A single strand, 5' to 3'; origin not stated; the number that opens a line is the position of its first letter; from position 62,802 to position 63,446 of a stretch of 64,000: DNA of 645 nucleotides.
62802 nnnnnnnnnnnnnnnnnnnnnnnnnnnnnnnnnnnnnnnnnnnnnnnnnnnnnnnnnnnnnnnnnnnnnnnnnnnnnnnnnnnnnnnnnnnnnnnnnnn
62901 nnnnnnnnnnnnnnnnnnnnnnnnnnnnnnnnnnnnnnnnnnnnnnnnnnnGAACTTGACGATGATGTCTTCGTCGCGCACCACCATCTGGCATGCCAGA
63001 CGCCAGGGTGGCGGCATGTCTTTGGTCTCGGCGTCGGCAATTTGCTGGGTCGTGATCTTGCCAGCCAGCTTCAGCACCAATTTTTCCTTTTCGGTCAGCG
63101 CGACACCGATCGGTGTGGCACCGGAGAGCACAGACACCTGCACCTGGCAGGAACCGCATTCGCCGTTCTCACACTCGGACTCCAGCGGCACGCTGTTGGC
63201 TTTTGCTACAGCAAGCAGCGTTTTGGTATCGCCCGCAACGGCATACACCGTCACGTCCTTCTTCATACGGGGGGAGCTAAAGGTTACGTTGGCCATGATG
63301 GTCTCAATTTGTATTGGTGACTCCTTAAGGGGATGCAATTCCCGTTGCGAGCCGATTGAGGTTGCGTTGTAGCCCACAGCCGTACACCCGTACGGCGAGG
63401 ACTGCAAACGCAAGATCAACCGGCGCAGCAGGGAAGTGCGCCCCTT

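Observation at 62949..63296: FeSII (Shethna protein II)-like ferredoxin directly downstream of nifK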

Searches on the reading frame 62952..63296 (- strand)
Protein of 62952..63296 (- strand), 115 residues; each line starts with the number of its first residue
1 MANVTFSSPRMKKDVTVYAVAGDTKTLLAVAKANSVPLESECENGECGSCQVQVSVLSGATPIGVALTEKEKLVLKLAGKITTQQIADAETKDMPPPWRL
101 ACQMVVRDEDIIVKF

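Call 4: search_solved_structures(query=window:62952-63296:-, max_evalue=1, show_alignments=4)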
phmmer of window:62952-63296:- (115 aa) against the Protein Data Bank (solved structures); distinct sequences matched with E-value up to 1: 22.
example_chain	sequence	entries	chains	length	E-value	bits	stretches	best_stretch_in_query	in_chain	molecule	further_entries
5ffi_A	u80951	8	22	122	1.9e-28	101.9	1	1-115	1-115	Dimeric (2Fe-2S) protein | Ferredoxin | Protein FeSII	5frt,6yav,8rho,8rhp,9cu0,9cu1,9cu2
9iey_A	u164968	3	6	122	1.9e-27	98.7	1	1-115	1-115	Ferredoxin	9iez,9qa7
9cu1_N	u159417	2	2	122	1e-26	96.4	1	1-115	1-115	Protein FeSII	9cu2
6laa_A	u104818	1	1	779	0.0012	22.2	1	24-58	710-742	Cytochrome P450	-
6icm_D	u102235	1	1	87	0.0049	20.2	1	11-59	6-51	Oxidoreductase NdmD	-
6kbh_A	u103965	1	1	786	0.0097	19.3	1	16-61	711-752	Cytochrome P450 monooxygenase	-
7c3a_A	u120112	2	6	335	0.022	18.2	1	19-54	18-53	Ferredoxin reductase component of carbazole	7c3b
2mj3_A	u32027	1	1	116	0.026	17.9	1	4-54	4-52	Iron-sulfur cluster binding protein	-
6ne2_B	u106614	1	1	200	0.052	16.9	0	43-78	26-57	Designed repeat protein binder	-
6ndz_B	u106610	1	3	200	0.058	16.8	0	41-78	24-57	Designed repeat binding protein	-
2pia_A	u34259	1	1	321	0.085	16.3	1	9-54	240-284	PHTHALATE DIOXYGENASE REDUCTASE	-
6ne4_B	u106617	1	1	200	0.12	15.8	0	43-78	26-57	Designed repeat binding protein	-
5uj5_A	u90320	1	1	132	0.21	15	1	10-53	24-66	Adrenodoxin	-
1i7h_A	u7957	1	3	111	0.22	14.9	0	93-114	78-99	FERREDOXIN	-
1frd_A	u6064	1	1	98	0.29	14.6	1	12-54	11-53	HETEROCYST [2FE-2S] FERREDOXIN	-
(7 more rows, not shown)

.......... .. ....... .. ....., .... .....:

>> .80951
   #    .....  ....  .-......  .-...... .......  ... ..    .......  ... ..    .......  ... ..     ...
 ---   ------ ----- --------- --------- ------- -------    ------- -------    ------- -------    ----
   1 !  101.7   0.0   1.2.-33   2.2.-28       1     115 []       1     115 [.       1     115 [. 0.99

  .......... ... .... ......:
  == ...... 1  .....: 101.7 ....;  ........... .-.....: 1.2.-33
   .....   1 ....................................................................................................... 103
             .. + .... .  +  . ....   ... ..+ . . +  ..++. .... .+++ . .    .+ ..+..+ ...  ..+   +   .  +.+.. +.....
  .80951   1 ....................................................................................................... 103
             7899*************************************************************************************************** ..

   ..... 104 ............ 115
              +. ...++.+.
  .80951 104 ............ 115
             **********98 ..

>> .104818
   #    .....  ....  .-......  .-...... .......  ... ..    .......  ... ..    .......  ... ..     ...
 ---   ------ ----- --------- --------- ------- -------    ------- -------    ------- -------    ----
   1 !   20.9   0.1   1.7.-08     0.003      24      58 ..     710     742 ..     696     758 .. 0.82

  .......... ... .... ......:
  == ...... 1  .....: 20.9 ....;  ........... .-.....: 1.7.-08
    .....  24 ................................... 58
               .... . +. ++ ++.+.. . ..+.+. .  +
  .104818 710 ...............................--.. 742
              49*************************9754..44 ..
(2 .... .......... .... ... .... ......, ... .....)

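Call 5: search_protein_families(library=pfam, proteins=[window:62952-63296:-], max_evalue=1)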
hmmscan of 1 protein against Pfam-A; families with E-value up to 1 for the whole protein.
window:62952-63296:- (115 aa): 2 families
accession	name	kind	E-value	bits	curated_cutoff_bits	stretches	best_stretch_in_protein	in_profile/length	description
PF00111.32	Fer2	-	3.5e-09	36.9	21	1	19-56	10-49/77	2Fe-2S iron-sulfur cluster binding domain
PF13085.11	Fer2_3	-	0.13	12.7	27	1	33-54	43-64/107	2Fe-2S iron-sulfur cluster binding domain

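Call 6: search_protein_families(library=ncbifam, proteins=[window:62952-63296:-], max_evalue=1)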
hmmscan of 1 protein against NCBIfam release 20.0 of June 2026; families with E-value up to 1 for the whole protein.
window:62952-63296:- (115 aa): 12 families
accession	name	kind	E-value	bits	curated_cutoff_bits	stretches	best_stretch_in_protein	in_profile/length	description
NF007985.1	PRK10713.1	equivalog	7.5e-05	22.2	75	1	20-54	12-46/81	class I ribonucleotide reductase maintenance protein YfaE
NF040756.1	corr_regen_AcsV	exception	0.00024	19.6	800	1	19-59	11-52/632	corrinoid activation/regeneration protein AcsV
TIGR02007.1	fdx_isc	equivalog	0.00027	21.1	132.1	1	23-114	22-98/110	ISC system 2Fe-2S type ferredoxin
NF007964.0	PRK10684.1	equivalog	0.00074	18.6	383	1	19-69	263-311/333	NADH oxidoreductase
TIGR01941.1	nqrF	equivalog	0.00098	18.1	295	1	19-108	46-114/405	NADH:ubiquinone reductase (Na(+)-transporting) subunit F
NF043084.2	XdhC_XDHase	equivalog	0.005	16.4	217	1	34-81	31-78/151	xanthine dehydrogenase subunit XdhC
NF004317.0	PRK05713.1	equivalog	0.0092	15.2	338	1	17-59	10-49/312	iron-sulfur-binding ferredoxin reductase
NF045803.1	MethMoxFADbindMmoC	equivalog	0.025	13.4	500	1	21-54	18-51/343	aromatic/alkene monooxygenase hydroxylase FAD-binding subunit MmoC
TIGR01020.1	uS5_euk_arch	equivalog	0.032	13.7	181.65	1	30-80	124-169/212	30S ribosomal protein S5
NF003125.0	PRK04044.1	equivalog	0.033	13.7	252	1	32-90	127-180/213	30S ribosomal protein S5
NF005746.0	PRK07570.1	subfamily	0.051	12.8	243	1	24-55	40-71/250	succinate dehydrogenase/fumarate reductase iron-sulfur subunit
NF040810.1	BenC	equivalog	0.14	11.3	430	1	15-55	11-51/333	benzoate 1,2-dioxygenase electron transfer component BenC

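Call 7: find_homologous_proteins(query=window:62952-63296:-, max_evalue=0.001)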
Query window:62952-63296:- (115 aa): 1122 proteins with E <= 0.001 among 1127 candidates; the best 120 are listed.
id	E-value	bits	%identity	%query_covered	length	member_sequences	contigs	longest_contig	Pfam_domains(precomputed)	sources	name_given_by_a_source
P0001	4.5e-63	228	92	100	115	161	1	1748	PF00111.33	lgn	-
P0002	1.8e-62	226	91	100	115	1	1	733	PF00111.33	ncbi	-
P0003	1.1e-61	223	90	100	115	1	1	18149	PF00111.33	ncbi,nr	ncbi:MAG: 2Fe-2S iron-sulfur cluster-binding protein [Rhodoferax sp.]|nr:2Fe-2S iron-sulfur cluster-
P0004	1.4e-60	220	88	100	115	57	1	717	PF00111.33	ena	-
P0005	1.4e-60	220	90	100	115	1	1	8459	PF00111.33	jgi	-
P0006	1.2e-59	217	87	100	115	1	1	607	PF00111.33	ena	-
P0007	2.1e-59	216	86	100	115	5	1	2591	PF00111.33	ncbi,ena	-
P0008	3.0e-59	215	86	100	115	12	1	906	PF00111.33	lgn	-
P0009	3.3e-59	215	86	100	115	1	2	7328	PF00111.33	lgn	-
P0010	3.8e-59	215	87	100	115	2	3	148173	PF00111.33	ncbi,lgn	ncbi:MAG: 2Fe-2S iron-sulfur cluster-binding protein [Pseudomonadota bacterium]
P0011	7.8e-59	214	88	100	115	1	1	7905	PF00111.33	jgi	jgi:ferredoxin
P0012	8.8e-59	214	87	100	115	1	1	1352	PF00111.33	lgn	-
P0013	1.8e-58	213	85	100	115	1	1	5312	PF00111.33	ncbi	-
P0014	2.0e-58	213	84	100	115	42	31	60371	PF00111.33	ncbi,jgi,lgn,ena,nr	ncbi:MAG: (2Fe-2S)-binding protein [Comamonadaceae bacterium]|jgi:ferredoxin|nr:(2Fe-2S)-binding pro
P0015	2.7e-58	212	84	100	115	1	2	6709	PF00111.33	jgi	jgi:ferredoxin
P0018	4.8e-58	212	84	100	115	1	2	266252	PF00111.33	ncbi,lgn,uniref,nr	ncbi:2Fe-2S iron-sulfur cluster-binding protein [Rhodoferax ferrireducens]|uniref:2Fe-2S iron-sulfur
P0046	5.2e-55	202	82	100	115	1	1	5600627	PF00111.33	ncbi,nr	ncbi:ferredoxin [Burkholderiales bacterium JOSHI_001]|nr:ferredoxin [Burkholderiales bacterium JOSHI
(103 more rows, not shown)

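Call 19: find_encoding_contigs(protein=P0018, flank=6000, max_places=2)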
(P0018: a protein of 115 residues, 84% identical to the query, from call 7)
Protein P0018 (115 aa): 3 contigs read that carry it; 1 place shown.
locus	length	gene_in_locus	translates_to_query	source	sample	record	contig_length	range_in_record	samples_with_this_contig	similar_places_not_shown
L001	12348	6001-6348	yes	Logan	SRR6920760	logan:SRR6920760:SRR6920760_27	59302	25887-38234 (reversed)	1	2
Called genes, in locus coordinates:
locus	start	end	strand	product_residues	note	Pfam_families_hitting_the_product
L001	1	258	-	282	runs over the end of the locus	PF07357:DRAT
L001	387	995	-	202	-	-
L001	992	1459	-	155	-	PF01152:Bac_globin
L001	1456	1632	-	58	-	-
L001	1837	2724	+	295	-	PF00142:Fer4_NifH, PF01656:CbiA, PF02374:ArsA_ATPase (weak), PF13614:AAA_31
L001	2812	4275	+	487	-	PF00148:Oxidored_nitro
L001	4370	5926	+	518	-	PF11844:DUF3364, PF00148:Oxidored_nitro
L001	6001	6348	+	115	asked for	PF00111:Fer2 (weak)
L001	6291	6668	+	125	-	-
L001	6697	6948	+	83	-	-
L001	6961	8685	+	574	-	PF00004:AAA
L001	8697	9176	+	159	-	PF02915:Rubrerythrin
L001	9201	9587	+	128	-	-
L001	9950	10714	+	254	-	-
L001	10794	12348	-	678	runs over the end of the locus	-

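Call 20: find_encoding_contigs(protein=P0046, flank=6000, max_places=2)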
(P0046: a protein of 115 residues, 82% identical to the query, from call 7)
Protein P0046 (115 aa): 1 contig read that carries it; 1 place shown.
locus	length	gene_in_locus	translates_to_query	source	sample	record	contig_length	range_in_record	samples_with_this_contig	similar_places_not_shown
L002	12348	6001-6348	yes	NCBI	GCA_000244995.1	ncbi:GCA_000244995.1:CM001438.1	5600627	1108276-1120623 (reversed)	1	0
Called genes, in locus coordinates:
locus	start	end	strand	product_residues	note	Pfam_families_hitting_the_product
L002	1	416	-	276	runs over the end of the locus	PF07357:DRAT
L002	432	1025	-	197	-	-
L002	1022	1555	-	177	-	PF01152:Bac_globin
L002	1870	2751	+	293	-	PF00142:Fer4_NifH, PF01656:CbiA, PF02374:ArsA_ATPase (weak), PF10609:ParA (faint), PF13614:AAA_31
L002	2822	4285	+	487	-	PF00148:Oxidored_nitro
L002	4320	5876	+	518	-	PF11844:DUF3364, PF00148:Oxidored_nitro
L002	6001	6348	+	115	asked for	PF00111:Fer2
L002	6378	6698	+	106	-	-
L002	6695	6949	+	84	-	-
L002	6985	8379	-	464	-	PF13844:Glyco_transf_41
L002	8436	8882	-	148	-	PF01638:HxlR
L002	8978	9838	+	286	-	PF05368:NmrA, PF13460:NAD_binding_10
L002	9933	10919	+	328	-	PF03401:TctC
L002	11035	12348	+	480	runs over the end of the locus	PF00148:Oxidored_nitro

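Call 21: search_protein_representatives(protein=window:62952-63296:-)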
Query: 115 residues. Proteins with E-value up to 0.001 (for the whole library): 206; up to 1e-10: 85; up to 1e-30: 11. The best 150 are listed.
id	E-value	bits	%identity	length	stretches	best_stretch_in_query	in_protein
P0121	1.9e-38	146.9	60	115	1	1-115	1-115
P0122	2.7e-38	146.5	61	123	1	1-115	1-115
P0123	9.1e-37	141.5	83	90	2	61-115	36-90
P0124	2.3e-36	140.3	74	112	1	1-90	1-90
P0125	2.5e-36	140.1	60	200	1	1-115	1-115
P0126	1.0e-35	138.1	62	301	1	1-115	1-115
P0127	2.9e-34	133.5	74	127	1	1-96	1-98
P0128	3.3e-33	130.1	59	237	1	1-115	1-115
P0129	4.6e-32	126.4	57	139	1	1-107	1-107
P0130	8.7e-32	125.5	62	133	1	1-104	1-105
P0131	3.0e-31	123.8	72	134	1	1-87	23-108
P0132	1.2e-29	118.7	65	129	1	24-115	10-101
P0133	4.1e-29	116.9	71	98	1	39-115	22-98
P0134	2.7e-27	111.1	70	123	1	1-80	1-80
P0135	7.0e-27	109.8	61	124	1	1-95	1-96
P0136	1.4e-25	105.6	49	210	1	1-115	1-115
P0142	1.3e-22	96.0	53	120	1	1-115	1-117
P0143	2.1e-22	95.4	48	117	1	1-115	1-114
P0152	2.6e-19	85.5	41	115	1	4-115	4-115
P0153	6.9e-19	84.1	44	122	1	1-115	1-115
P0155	2.2e-18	82.4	44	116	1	1-115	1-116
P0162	4.4e-17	78.3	42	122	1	2-115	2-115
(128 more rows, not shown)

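Call 29: find_related_loci(query=A2, collection=genome_contigs, flank=6000)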
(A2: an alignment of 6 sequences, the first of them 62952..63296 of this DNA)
Query A2 (115 aa) in genome_contigs; peptide patterns used: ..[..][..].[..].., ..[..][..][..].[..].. (x = any residue, [..] = any of these).
599 stretches matched a pattern (row limit reached: there are more); 521 encode a relative of the query (tblastn E <= 1e-3); the best 80 are kept; 80 distinct loci.
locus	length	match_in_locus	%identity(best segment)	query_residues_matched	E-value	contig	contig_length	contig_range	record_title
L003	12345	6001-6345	96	1-115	5e-72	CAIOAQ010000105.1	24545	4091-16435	MAG: uncultured beta proteobacterium isolate YR2_bin-0010 genome assembly, contig: bin-0010:105/592, whole genome shotgu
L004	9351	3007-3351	94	1-115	4e-71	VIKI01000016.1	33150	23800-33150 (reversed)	MAG: Comamonadaceae bacterium isolate X1_MetaBAT.31 scaffold_688, whole genome shotgun sequence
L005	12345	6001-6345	94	1-115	6e-71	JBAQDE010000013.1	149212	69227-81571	MAG: Rhodoferax sp. isolate MFD03280_ilm_asm_bin41 k127_31529, whole genome shotgun sequence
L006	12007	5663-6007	93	1-115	8e-71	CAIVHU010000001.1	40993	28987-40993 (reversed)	MAG: uncultured beta proteobacterium isolate I3-5_bin-402 genome assembly, contig: bin-402:001/353, whole genome shotgun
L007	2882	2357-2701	94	1-115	2e-71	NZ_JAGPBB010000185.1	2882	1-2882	MAG: Rhodoferax sp. isolate Gw_SlAct_bin_10 Gw_SlAct_218248_length_2882_cov_10.483122, whole genome shotgun sequence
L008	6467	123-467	92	1-115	2e-70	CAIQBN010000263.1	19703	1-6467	MAG: uncultured beta proteobacterium isolate Loclat_bin-18735 genome assembly, contig: bin-18735:263/703, whole genome s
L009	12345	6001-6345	93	1-115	5e-70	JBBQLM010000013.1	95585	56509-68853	MAG: Burkholderiales bacterium isolate Co_metawrap_493 Cmw_493_k141_7734792_length_95585_cov_46.9981, whole genome shotg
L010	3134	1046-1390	91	1-115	4e-70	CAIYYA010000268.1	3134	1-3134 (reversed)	MAG: uncultured beta proteobacterium isolate Loclat_bin-14392 genome assembly, contig: bin-14392:268/377, whole genome s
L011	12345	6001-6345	91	1-115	4e-69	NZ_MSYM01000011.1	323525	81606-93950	Rhodoferax antarcticus ANT.BR grfa_new.contig.10_1, whole genome shotgun sequence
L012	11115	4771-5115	90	1-115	1e-68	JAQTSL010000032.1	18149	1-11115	MAG: Rhodoferax sp. isolate STB_186 NODE_7076_length_18149_cov_2.775386_Sandtown_B, whole genome shotgun sequence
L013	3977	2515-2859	89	1-115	2e-68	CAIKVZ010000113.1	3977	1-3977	MAG: uncultured beta proteobacterium isolate MJ-time_bin-4106 genome assembly, contig: bin-4106:113/349, whole genome sh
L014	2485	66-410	88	1-115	6e-68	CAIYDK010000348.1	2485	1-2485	MAG: uncultured beta proteobacterium isolate LJ-3-4m_bin-1145 genome assembly, contig: bin-1145:348/627, whole genome sh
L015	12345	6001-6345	87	1-115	1e-66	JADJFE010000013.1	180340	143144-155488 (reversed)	MAG: Candidatus Aalborgicola bjergmarkensis isolate Bjer_18-Q3-R1-45_BATAC.458 tig00007348-10-1798530, whole genome shot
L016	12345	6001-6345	85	1-115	7e-67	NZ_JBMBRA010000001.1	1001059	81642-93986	Hydrogenophaga sp. ZJX-1 Scaffold1, whole genome shotgun sequence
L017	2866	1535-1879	85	1-115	2e-66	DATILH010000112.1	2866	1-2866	MAG TPA_asm: Variovorax sp. isolate SMAG_U15739 k141_69321, whole genome shotgun sequence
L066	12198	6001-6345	76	1-115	2e-58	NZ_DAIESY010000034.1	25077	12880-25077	MAG: Halothiobacillus sp. isolate clean1238 k141_2156188, whole genome shotgun sequence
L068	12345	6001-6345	75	1-115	8e-58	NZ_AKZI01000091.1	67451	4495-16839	Rhodovulum sp. PH10 contig91, whole genome shotgun sequence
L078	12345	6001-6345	73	1-115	1e-56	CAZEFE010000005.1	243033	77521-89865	MAG TPA_asm: uncultured Methylophilaceae bacterium isolate binchicken_co284_174 genome assembly, contig: NODE_80_length_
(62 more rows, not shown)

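Call 32: search_dna_similar(query=window:62952-63296:-, collection=plasmids, mode=protein, max_rows=40, rows=spread)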
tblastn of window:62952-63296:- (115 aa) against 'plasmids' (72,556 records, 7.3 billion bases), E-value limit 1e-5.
Records with a match: 1; places in all: 1; records where one place covers at least 80% of the query: 1.
Best place of each record, by identity: <60% 1.
By first word of the organism name: Methylococcus 1.
By predicted mobility (MOB-suite, as given by PLSDB): non-mobilizable 1.
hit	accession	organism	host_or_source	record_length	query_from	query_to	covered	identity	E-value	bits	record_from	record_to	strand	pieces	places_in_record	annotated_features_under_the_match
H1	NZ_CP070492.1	Methylococcus sp. EFPC2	pure culture,stream biofilm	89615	1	115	100%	55.7%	3e-27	110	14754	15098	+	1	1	2Fe-2S iron-sulfur cluster-binding protein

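Call 55: predict_structure(alignment_id=A3)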
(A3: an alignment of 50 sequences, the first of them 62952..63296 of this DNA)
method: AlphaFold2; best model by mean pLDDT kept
length: 115 residues; sequences in the alignment: 50
mean_pLDDT: 75.1   pTM: 0.60
mean pLDDT of the five models: 75.1, 74.7, 73.5, 67.7, 58.1
residues with pLDDT >= 90: 0; 70-90: 89; 50-70: 26; < 50: 0
segments of 3 or more residues with pLDDT < 50: none
pLDDT, mean of each block of 10 residues (from residue 1): 79 79 76 74 60 74 68 77 80 78 78 81
secondary structure, 60 per line:
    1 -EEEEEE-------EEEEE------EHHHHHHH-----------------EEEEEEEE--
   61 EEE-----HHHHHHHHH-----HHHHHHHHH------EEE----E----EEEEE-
elements in order: E2-7 E15-19 H27-33 E51-58 E61-63 H69-77 H83-91 E98-100 E110-114
